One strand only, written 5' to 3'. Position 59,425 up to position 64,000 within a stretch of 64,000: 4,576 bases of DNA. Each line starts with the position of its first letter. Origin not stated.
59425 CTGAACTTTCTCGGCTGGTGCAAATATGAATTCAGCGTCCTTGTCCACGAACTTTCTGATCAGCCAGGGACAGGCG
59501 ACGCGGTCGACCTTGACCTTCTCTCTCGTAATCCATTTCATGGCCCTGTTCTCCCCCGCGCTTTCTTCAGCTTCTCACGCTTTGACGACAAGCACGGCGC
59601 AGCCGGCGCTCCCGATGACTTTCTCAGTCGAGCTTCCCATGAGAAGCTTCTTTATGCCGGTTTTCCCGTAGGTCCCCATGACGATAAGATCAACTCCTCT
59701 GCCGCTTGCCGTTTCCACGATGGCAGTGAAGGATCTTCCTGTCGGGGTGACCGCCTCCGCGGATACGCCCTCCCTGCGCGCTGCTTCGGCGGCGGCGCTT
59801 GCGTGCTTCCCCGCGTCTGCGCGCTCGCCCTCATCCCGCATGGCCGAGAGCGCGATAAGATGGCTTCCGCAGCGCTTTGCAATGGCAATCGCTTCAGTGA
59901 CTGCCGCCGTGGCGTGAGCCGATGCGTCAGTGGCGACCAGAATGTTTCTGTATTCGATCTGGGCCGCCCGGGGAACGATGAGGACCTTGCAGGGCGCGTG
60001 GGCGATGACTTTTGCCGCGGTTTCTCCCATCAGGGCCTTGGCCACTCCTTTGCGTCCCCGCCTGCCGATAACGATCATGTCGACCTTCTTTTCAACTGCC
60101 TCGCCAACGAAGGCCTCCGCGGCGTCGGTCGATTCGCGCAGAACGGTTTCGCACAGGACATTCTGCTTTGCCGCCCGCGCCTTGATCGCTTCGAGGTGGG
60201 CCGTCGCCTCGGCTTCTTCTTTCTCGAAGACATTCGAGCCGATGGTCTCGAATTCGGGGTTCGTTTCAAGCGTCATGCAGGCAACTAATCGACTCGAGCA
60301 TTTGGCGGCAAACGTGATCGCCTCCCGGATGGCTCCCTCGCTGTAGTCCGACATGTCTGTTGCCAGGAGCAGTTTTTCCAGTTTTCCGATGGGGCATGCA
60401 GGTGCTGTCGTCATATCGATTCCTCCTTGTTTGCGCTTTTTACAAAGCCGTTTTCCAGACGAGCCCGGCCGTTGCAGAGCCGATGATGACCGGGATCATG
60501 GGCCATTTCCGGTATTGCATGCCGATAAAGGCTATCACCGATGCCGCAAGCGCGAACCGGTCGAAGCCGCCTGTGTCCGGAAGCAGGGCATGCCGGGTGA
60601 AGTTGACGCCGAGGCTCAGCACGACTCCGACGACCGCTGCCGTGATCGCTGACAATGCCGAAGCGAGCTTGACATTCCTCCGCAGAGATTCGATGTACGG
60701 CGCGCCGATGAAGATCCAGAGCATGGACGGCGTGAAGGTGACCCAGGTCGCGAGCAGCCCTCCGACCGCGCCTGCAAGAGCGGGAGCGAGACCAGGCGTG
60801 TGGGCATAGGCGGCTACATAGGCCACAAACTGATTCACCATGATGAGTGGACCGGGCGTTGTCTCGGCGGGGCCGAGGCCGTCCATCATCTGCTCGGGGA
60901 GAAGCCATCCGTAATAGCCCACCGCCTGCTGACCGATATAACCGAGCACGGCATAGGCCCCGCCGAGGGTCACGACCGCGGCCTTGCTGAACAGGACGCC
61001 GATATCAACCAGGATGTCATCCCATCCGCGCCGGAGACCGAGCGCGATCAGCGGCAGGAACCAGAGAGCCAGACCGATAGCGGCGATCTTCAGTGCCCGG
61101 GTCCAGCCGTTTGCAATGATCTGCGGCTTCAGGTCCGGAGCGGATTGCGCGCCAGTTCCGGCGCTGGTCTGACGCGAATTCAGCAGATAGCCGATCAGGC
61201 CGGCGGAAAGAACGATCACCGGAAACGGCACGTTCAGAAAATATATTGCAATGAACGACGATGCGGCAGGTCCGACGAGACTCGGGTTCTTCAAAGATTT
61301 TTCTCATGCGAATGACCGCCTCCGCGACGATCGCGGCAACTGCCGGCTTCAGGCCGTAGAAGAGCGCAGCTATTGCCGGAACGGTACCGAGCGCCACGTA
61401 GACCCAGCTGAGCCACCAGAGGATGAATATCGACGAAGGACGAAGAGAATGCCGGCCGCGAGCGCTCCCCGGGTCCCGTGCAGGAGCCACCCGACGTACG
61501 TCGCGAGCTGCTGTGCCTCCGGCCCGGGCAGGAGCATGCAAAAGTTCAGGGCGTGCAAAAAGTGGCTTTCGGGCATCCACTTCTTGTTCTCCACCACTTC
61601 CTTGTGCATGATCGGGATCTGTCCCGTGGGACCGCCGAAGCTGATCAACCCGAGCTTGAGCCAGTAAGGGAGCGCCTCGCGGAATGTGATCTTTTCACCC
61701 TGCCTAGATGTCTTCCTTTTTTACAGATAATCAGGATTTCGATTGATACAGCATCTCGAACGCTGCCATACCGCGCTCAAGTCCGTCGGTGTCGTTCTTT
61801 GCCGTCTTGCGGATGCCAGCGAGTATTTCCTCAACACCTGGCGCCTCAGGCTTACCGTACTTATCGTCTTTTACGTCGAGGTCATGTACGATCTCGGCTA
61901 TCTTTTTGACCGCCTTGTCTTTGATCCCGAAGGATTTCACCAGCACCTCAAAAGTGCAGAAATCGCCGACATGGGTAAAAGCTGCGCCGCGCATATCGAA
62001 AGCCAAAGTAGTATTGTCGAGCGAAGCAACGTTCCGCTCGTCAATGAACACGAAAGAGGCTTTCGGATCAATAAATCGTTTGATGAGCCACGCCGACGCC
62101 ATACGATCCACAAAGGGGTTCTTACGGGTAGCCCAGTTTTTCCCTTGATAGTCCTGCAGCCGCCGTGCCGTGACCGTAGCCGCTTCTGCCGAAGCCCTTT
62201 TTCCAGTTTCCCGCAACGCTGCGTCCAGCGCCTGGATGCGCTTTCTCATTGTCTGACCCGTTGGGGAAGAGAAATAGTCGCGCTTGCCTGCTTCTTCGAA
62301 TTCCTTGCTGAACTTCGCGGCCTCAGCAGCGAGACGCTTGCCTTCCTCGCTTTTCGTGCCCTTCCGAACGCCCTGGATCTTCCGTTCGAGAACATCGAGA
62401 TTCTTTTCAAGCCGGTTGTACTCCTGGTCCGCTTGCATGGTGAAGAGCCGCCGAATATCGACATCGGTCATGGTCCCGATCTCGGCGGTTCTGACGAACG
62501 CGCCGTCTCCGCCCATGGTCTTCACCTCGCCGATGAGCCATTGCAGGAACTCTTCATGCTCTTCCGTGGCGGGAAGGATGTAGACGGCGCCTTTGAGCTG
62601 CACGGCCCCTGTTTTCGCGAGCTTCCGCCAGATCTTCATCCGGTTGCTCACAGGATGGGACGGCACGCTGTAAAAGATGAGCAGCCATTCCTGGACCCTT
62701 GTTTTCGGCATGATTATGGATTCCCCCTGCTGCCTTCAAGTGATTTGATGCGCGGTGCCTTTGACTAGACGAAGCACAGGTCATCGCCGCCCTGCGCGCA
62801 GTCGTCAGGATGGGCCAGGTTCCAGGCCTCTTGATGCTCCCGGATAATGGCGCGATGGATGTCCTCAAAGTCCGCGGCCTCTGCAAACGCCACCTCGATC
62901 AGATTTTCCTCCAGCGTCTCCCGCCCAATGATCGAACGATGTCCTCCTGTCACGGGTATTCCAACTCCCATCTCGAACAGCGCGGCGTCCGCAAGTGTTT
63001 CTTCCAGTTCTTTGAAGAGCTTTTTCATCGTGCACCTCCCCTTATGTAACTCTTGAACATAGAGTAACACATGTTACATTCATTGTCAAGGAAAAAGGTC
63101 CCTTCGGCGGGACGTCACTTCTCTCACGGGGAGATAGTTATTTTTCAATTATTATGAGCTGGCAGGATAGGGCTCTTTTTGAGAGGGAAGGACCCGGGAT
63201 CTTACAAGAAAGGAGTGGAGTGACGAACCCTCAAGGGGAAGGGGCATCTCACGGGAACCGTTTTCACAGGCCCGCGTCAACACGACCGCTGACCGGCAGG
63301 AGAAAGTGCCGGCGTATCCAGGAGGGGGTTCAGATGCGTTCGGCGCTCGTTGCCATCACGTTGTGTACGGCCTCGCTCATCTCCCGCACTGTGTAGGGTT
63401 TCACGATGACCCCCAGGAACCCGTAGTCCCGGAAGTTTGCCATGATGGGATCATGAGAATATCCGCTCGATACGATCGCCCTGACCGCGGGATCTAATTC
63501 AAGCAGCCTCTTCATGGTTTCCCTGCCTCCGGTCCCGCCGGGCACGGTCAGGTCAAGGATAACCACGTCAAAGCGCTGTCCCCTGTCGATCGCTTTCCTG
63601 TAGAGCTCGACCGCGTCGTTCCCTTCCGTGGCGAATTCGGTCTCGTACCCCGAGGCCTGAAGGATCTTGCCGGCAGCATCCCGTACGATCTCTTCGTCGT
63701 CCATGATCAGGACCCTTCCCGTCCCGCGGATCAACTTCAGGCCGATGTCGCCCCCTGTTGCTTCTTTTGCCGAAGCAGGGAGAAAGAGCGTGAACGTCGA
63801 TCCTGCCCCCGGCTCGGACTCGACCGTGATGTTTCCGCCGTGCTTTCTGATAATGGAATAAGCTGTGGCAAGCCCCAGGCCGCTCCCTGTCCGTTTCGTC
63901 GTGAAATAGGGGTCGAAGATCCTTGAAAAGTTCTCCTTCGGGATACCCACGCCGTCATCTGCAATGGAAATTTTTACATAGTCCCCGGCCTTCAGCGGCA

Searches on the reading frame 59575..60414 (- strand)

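Call 36: search_protein_families(library=pfam, proteins=[window:59575-60414:-], max_evalue=0.0001)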
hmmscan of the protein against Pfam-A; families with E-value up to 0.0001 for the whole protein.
window:59575-60414:- (279 aa): 1 family
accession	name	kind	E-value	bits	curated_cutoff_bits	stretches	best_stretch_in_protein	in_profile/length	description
PF00582.32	Usp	-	1.1e-48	165.9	24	2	13-148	3-141/141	Universal stress protein family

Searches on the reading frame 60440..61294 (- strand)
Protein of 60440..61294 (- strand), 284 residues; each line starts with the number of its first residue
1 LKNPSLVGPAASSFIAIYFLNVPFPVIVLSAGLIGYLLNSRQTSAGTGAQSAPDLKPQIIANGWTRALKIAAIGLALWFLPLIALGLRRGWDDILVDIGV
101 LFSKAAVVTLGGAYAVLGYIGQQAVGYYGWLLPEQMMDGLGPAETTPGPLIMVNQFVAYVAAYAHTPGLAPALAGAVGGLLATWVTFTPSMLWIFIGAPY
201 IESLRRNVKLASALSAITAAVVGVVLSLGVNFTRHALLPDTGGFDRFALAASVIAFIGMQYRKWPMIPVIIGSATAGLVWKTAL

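Call 36: search_protein_families(library=pfam, proteins=[window:60440-61294:-], max_evalue=0.0001)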
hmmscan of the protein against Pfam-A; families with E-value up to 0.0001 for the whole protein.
window:60440-61294:- (284 aa): 1 family
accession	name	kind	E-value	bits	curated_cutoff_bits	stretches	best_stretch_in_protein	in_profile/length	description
PF02417.20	Chromate_transp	-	8.4e-30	104.4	28.6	1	98-278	3-166/166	Chromate transporter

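Call 60: find_encoding_contigs(protein=window:60440-61294:-, flank=10000, max_places=2)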
Protein window:60440-61294:- (284 aa): 4 contigs read that carry it; 2 places shown.
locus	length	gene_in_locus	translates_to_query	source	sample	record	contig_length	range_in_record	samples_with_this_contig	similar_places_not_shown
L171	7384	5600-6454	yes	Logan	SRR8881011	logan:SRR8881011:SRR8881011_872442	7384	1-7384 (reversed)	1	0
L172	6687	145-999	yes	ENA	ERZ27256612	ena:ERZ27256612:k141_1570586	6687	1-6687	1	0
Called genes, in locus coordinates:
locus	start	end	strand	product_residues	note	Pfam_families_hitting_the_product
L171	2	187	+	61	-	?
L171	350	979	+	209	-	PF13489:Methyltransf_23, PF13847:Methyltransf_31 (weak), PF08241:Methyltransf_11, PF08242:Methyltransf_12, PF13649:Methyltransf_25, PF01209:Ubie_methyltran (weak)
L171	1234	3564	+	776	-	PF00989:PAS, PF08448:PAS_4, PF13426:PAS_9, PF14598:PAS_11 (weak), PF08447:PAS_3, PF00512:HisKA (weak), PF02518:HATPase_c, PF00072:Response_reg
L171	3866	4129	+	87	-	-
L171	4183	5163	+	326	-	PF20229:ChrB_N, PF09828:ChrB_C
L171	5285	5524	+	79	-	PF02417:Chromate_transp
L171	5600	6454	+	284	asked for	PF02417:Chromate_transp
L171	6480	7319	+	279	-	PF00582:Usp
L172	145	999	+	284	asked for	PF02417:Chromate_transp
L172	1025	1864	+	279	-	PF00582:Usp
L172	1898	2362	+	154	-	PF09828:ChrB_C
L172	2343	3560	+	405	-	PF07690:MFS_1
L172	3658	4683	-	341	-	PF00989:PAS, PF13188:PAS_8, PF08448:PAS_4 (weak), PF13426:PAS_9, PF00990:GGDEF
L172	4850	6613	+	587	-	PF19864:Radical_SAM_N2, PF04055:Radical_SAM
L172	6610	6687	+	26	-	?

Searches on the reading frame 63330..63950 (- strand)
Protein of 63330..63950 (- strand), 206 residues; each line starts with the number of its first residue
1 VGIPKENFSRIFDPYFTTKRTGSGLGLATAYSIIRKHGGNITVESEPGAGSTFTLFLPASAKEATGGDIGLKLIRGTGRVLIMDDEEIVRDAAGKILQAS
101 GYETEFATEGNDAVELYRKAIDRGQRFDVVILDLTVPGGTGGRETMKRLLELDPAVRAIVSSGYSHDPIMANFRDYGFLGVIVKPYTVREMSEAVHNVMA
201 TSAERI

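Call 36: search_protein_families(library=pfam, proteins=[window:63330-63950:-], max_evalue=0.0001)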
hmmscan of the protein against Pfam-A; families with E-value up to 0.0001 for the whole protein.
window:63330-63950:- (206 aa): 2 families
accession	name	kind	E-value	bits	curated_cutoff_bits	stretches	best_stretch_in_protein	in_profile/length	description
PF00072.30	Response_reg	-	4.4e-17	62.7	30.2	1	80-195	1-110/111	Response regulator receiver domain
PF02518.31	HATPase_c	-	1.9e-14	54.5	26.4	1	2-59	48-109/111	Histidine kinase-, DNA gyrase B-, and HSP90-like ATPase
